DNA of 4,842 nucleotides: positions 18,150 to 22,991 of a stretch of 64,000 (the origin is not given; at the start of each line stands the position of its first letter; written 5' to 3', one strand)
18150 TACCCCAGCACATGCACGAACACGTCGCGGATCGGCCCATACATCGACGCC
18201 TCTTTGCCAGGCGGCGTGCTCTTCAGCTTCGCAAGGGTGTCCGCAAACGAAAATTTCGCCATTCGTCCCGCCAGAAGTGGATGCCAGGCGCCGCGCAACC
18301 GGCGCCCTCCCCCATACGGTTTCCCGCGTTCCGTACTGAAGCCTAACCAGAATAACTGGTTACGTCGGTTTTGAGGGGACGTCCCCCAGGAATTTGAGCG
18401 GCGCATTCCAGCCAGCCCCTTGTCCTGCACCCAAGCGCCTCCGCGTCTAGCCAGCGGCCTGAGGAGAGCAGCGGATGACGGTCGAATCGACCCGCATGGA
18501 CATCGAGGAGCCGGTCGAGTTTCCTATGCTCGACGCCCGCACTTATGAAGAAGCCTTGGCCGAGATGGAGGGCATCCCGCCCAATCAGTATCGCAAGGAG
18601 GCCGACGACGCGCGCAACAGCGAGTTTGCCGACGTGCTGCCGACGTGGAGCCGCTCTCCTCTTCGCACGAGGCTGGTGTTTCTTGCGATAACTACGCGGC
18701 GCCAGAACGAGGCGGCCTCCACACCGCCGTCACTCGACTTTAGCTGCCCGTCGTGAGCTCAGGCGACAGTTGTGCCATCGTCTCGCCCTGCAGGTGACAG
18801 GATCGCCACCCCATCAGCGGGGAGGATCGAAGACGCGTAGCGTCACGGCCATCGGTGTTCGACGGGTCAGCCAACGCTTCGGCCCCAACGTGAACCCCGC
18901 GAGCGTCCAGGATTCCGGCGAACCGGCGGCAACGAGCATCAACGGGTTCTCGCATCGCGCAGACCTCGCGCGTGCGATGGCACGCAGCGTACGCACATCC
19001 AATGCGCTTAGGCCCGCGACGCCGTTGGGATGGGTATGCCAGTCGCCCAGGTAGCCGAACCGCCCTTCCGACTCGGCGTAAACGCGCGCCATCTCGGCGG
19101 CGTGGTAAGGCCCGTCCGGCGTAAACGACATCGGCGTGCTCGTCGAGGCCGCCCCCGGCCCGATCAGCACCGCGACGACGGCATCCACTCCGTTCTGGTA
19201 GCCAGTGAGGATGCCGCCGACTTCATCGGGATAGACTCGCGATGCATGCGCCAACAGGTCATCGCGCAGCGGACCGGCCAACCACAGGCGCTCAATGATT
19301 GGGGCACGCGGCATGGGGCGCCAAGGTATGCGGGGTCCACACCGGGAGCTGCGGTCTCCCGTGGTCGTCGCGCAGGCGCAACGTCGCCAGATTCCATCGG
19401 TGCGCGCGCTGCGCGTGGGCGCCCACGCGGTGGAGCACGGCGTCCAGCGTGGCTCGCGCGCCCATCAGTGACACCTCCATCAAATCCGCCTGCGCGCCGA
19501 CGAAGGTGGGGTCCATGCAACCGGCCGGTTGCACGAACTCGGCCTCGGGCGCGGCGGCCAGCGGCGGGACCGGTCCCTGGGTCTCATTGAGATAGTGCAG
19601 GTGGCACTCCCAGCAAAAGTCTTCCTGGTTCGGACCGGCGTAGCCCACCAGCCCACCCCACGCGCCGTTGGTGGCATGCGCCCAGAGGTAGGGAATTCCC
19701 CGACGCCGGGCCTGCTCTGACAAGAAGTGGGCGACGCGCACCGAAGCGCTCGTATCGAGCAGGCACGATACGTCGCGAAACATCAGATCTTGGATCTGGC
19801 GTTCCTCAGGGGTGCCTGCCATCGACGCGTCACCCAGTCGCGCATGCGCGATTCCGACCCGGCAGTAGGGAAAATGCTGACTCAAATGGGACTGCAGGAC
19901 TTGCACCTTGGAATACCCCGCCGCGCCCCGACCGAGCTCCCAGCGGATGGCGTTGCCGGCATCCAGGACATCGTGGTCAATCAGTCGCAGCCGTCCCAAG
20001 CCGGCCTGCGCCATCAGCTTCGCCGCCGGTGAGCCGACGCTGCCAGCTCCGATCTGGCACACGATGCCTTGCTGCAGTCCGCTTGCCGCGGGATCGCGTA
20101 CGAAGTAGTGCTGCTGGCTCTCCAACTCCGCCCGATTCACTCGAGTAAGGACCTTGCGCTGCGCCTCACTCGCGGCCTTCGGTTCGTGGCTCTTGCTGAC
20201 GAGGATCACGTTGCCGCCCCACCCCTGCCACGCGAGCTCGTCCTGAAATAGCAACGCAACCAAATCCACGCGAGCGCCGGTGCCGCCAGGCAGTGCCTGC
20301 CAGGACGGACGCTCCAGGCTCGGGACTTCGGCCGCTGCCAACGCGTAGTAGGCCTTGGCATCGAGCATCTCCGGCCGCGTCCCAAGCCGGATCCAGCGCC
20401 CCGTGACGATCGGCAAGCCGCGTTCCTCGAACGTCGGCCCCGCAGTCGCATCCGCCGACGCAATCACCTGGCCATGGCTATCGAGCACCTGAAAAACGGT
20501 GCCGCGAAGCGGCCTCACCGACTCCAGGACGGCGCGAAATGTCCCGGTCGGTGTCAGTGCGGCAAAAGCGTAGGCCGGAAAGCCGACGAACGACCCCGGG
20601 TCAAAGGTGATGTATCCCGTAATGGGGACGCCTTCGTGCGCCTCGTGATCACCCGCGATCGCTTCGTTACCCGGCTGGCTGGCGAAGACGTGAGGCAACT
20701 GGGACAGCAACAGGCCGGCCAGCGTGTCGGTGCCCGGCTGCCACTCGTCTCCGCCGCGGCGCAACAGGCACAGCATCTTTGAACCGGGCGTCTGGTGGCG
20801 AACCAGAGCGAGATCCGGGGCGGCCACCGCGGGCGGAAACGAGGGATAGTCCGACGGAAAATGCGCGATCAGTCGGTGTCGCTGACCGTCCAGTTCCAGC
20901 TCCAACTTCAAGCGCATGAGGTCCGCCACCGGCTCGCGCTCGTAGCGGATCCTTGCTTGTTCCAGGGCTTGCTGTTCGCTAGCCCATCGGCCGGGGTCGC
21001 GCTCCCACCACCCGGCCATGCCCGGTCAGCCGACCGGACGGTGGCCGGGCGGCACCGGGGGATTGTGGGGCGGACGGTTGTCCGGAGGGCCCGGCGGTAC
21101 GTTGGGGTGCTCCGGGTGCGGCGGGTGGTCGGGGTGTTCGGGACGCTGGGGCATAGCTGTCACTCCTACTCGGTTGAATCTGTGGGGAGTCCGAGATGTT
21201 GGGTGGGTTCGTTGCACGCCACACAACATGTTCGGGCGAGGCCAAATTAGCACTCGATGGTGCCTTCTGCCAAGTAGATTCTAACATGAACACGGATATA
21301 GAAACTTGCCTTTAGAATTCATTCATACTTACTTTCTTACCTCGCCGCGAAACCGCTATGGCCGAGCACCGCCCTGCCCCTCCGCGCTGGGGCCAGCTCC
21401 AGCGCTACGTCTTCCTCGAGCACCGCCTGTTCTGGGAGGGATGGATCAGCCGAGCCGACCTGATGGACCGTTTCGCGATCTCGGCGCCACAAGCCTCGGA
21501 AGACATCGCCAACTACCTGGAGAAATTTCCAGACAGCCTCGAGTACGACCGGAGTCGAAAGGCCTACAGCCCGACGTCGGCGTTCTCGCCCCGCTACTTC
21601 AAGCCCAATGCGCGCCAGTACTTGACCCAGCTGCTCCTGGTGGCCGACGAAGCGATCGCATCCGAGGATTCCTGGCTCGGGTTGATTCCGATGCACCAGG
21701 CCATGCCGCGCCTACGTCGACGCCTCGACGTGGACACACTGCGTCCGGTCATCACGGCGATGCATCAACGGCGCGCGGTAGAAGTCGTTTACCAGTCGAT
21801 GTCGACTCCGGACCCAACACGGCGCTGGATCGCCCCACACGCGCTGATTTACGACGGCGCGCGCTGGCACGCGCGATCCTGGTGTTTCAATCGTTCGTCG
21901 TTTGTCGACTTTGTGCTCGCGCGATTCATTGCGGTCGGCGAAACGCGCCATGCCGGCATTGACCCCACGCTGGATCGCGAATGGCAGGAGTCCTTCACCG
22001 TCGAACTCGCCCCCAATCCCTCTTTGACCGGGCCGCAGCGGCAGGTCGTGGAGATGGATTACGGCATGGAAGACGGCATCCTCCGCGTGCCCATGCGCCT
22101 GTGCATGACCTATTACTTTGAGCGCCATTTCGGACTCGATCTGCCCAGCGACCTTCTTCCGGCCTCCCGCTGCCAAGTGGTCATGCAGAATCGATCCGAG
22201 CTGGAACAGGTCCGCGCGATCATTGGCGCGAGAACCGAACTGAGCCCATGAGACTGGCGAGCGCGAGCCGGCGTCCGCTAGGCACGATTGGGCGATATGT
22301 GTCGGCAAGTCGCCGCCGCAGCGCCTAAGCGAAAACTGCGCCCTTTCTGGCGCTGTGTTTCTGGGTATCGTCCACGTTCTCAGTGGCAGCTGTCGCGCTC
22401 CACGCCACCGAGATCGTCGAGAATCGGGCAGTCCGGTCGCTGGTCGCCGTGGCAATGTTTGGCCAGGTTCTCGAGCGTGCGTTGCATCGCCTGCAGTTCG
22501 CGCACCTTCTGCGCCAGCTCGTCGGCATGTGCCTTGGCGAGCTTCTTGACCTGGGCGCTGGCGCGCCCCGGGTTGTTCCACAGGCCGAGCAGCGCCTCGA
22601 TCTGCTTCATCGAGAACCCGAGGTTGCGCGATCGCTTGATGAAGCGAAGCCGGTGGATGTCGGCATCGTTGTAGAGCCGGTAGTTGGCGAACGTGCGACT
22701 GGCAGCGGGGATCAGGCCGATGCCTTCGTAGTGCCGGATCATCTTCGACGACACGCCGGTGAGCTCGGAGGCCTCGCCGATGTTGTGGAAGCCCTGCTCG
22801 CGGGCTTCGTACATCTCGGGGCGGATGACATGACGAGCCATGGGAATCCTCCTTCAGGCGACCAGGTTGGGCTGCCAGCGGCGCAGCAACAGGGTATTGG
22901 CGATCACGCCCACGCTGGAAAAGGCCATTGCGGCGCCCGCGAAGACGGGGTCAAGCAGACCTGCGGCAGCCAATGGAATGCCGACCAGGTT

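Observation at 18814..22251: Cyclase-less Cap2/Cap3-like E2-E1 fusion plus JAB operon under a divergent WYL regulator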

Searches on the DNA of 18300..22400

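Call 101: search_rna_families(source=window, start=18300, end=22400, threshold=evalue, max_evalue=1)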
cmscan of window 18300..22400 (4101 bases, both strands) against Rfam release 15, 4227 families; matches with E-value up to 1: 1.
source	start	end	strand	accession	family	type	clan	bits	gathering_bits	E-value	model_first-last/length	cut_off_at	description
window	20141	20289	-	RF01946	KCNQ1OT1_1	Gene; lncRNA;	-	18.3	70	0.0053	1-464/464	no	KCNQ1 overlapping transcript 1 conserved region 1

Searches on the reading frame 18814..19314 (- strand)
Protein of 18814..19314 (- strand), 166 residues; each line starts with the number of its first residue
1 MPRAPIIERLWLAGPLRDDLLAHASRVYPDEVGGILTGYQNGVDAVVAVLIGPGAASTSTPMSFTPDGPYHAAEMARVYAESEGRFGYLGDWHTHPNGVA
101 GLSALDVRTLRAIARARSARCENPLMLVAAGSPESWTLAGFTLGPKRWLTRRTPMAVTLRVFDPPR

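Call 3: search_protein_families(library=pfam, proteins=[window:18814-19314:-], max_evalue=0.01)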
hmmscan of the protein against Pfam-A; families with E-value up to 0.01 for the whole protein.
window:18814-19314:- (166 aa): 2 families
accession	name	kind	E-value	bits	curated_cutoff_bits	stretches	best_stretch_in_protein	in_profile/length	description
PF14464.11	Prok-JAB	-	2e-12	47.4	25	1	16-137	4-112/114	Prokaryotic homologs of the JAB domain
PF01398.27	JAB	-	5.8e-05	23.3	22.5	1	21-114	17-112/117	JAB1/Mov34/MPN/PAD-1 ubiquitin protease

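Call 4: search_protein_families(library=padloc, proteins=[window:18814-19314:-], max_evalue=0.01)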
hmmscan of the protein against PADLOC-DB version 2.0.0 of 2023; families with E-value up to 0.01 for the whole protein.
window:18814-19314:- (166 aa): 27 families (the best 25 are shown)
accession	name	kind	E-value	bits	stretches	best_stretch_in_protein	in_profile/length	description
PDLC00890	JAB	-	2.5e-23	80.3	1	18-138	20-141/157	JAB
PDLC00827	E1-E2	-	2.6e-19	67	1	20-134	575-690/711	E1-E2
PDLC00902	JAB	-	1.4e-17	61.8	1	30-134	37-139/159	JAB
PDLC00896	JAB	-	3.6e-17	60.5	1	29-136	33-141/159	JAB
PDLC00887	JAB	-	3.7e-16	57.5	1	30-132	37-137/160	JAB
PDLC00904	JAB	-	3.3e-15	54.4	1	9-138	6-131/170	JAB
PDLC00898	JAB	-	3.3e-13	47.6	1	25-128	35-135/162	JAB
PDLC00891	JAB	-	7.1e-13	46.3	1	26-131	30-131/159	JAB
PDLC00894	JAB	-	1.2e-12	46.2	1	30-117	36-125/158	JAB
PDLC02013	SAVED5--SAVED_TIR_JAB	-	2.2e-12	44.3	1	23-156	21-149/584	-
PDLC00727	Effector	-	2.8e-11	40.6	1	22-149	20-143/590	TIR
PDLC00895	JAB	-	2.9e-11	41.3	1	30-129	32-129/162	JAB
PDLC00901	JAB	-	6.1e-11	40.5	1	31-136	41-145/163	JAB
PDLC00889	JAB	-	6.6e-11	40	1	26-136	37-146/168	JAB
PDLC00838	E1-E2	-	1.3e-09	34.8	1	31-116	613-699/736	E1-E2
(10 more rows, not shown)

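Call 5: search_protein_families(library=ncbifam, proteins=[window:18814-19314:-], max_evalue=0.01)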
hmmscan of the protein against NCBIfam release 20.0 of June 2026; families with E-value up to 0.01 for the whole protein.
window:18814-19314:- (166 aa): 4 families
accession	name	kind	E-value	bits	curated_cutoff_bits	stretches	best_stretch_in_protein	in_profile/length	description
TIGR02256.1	ICE_VC0181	hypoth_equivalog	4e-20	72.1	127.6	1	30-136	17-118/131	conserved hypothetical protein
NF058523.1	6A-MBL_cap2_3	equivalog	1.6e-15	56.7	320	1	16-128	551-665/665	anti-phage 6A-MBL system cap2_3 protein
NF050170.1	CDNTaseCGASCap3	equivalog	1.8e-13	51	200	1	30-136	37-138/153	CBASS system CD-NTase/cGAS isopeptidase Cap3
NF041370.1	desamp_Halo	equivalog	4e-05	23.5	130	1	12-108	3-97/133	desampylase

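Call 103: search_solved_structures(query=window:18814-19314:-, max_evalue=0.01)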
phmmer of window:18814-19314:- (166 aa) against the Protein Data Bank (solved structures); distinct sequences matched with E-value up to 0.01: 2.
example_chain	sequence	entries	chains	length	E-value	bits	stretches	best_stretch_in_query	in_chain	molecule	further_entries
9ild_A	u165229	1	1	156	2.1e-07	34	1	30-110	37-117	Peptidase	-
2kks_A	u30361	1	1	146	0.004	20.1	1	17-108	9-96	Uncharacterized protein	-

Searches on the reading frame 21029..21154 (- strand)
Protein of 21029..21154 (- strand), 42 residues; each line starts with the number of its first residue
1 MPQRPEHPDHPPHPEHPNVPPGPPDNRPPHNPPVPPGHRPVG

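Call 38: find_homologous_proteins(query=window:21029-21154:-, max_evalue=10)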
Query seq(42 aa) (42 aa): 3 proteins with E <= 10 among 3 candidates.
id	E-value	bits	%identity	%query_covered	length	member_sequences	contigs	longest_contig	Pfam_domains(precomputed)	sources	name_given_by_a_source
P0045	4.4e-4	38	64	95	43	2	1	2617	-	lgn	-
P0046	3.7e-3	35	72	81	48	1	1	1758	-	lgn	-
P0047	2.0e-2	33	70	50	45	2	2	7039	-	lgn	-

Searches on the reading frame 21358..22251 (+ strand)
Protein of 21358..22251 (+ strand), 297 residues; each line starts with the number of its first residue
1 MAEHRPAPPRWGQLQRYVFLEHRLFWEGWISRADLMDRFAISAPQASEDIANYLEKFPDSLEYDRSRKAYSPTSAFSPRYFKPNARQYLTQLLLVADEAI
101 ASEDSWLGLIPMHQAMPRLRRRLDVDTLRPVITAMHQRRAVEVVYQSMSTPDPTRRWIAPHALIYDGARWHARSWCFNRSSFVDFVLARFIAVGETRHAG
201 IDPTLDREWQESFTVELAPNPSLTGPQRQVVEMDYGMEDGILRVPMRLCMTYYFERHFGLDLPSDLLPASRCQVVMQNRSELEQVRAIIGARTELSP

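Call 3: search_protein_families(library=pfam, proteins=[window:21358-22251:+], max_evalue=0.01)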
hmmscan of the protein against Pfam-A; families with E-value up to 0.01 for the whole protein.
window:21358-22251:+ (297 aa): 1 family
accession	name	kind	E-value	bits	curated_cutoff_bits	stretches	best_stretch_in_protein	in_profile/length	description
PF13280.12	WYL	-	5e-11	42.9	21.8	1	127-191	2-66/70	WYL domain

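Call 4: search_protein_families(library=padloc, proteins=[window:21358-22251:+], max_evalue=0.01)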
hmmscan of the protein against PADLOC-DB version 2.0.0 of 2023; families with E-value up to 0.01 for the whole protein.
window:21358-22251:+ (297 aa): 2 families
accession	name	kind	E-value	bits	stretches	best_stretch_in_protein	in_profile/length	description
PDLC01457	WYL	-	1.4e-14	52.2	1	113-219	112-219/229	"CAS-I,CAS-II,CAS-III,CAS-IV,CAS-V,CAS-VI; associated_signaling"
PDLC01652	WYL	-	1.1e-08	33.5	1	122-240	14-109/162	"CAS-I,CAS-II,CAS-III,CAS-IV,CAS-V,CAS-VI; associated_signaling"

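Call 5: search_protein_families(library=ncbifam, proteins=[window:21358-22251:+], max_evalue=0.01)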
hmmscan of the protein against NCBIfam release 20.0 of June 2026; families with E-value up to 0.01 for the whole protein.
window:21358-22251:+ (297 aa): 0 families

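Call 102: search_solved_structures(query=window:21358-22251:+, max_evalue=0.01)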
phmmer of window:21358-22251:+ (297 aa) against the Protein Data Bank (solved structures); distinct sequences matched with E-value up to 0.01: 5.
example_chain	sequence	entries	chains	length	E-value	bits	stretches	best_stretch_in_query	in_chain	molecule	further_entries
9c5g_A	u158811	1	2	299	5.9e-60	206.4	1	10-284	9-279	CapW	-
7tb6_A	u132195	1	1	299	6.8e-56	193.1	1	8-284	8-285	S. maltophilia CapW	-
7tb5_A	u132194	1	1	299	2.9e-50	174.6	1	9-284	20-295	WYL domain-containing protein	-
7t8k_A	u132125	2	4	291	1.5e-39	139.4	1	16-285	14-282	BrxR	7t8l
7qfz_A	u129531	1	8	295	5.1e-27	98.3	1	13-264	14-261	WYL domain-containing protein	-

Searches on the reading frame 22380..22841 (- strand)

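Call 81: search_protein_families(library=pfam, proteins=[window:22380-22841:-], max_evalue=0.001)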
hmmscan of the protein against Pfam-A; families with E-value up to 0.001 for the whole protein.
window:22380-22841:- (153 aa): 3 families
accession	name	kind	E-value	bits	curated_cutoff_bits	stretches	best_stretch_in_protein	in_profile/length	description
PF09278.17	MerR-DNA-bind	-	1.3e-19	71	25.4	1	62-126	1-65/65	MerR, DNA binding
PF13411.12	MerR_1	-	4.7e-16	59.1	21.6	1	20-85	2-66/69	MerR HTH family regulatory protein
PF00376.29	MerR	-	7.1e-15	55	28.2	1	20-57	1-38/38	MerR family regulatory protein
